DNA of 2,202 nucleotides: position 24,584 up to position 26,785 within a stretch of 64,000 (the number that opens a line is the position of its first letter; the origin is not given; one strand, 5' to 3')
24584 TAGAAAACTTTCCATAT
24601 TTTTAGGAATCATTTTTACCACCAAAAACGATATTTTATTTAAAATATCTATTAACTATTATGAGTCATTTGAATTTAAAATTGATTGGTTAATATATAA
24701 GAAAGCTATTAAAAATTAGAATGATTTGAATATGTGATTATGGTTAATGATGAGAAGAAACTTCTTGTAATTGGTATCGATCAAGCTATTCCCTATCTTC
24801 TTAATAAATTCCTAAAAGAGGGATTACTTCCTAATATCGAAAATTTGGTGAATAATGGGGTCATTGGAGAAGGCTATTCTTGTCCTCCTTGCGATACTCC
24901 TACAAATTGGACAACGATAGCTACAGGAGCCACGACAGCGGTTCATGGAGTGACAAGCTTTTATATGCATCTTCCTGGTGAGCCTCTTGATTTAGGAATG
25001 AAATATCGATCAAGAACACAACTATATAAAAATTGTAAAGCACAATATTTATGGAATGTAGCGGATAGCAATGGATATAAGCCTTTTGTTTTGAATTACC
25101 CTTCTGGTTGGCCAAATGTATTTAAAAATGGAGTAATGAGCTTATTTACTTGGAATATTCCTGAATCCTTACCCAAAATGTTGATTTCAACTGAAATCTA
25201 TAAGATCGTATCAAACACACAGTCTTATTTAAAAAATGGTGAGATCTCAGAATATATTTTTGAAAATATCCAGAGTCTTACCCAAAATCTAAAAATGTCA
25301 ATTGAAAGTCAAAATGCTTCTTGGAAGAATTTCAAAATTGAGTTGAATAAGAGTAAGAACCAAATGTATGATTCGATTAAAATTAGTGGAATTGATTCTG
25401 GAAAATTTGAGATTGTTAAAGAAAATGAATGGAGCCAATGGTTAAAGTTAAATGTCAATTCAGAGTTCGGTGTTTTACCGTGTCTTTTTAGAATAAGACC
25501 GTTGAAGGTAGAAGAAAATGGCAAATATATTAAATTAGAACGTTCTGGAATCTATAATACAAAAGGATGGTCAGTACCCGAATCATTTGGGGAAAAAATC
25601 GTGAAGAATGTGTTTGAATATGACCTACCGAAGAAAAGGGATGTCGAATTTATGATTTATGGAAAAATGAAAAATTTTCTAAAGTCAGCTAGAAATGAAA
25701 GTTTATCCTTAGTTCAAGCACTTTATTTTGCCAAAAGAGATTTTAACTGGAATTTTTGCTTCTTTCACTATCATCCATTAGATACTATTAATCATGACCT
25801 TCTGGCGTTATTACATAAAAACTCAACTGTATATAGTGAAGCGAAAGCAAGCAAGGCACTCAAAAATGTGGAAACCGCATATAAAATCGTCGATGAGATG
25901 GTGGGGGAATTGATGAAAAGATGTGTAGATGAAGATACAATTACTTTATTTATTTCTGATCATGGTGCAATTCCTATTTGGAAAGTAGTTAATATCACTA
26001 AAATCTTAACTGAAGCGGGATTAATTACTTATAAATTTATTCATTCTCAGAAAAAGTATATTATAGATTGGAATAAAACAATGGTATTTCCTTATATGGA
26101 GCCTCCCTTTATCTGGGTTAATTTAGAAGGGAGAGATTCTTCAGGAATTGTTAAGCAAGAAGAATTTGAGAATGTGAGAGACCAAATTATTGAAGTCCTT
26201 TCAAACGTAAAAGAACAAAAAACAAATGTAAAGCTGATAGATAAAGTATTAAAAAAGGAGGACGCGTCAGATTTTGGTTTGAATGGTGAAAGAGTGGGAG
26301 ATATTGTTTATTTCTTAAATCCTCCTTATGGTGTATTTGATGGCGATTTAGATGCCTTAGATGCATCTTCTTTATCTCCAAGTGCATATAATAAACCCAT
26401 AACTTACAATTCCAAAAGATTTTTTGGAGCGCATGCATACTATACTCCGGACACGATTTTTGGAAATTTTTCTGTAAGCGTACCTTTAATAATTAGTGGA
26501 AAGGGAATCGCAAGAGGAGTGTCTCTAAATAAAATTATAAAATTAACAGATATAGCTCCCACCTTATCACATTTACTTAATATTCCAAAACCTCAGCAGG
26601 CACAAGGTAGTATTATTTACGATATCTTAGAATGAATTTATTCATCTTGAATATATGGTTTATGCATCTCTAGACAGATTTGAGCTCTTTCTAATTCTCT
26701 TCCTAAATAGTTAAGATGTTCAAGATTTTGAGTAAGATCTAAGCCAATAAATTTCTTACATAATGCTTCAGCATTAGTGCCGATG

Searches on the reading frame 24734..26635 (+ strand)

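Call 63: search_protein_families(library=pfam, proteins=[window:24734-26635:+], max_evalue=0.001)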
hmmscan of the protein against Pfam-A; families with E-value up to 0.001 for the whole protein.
window:24734-26635:+ (633 aa): 2 families
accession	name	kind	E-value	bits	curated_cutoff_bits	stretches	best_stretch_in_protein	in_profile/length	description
PF01663.27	Phosphodiest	-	5.6e-30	105.5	23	2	10-124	1-111/342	Type I phosphodiesterase / nucleotide pyrophosphatase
PF01676.23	Metalloenzyme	-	6.6e-05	23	24.3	0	378-417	168-207/252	Metalloenzyme superfamily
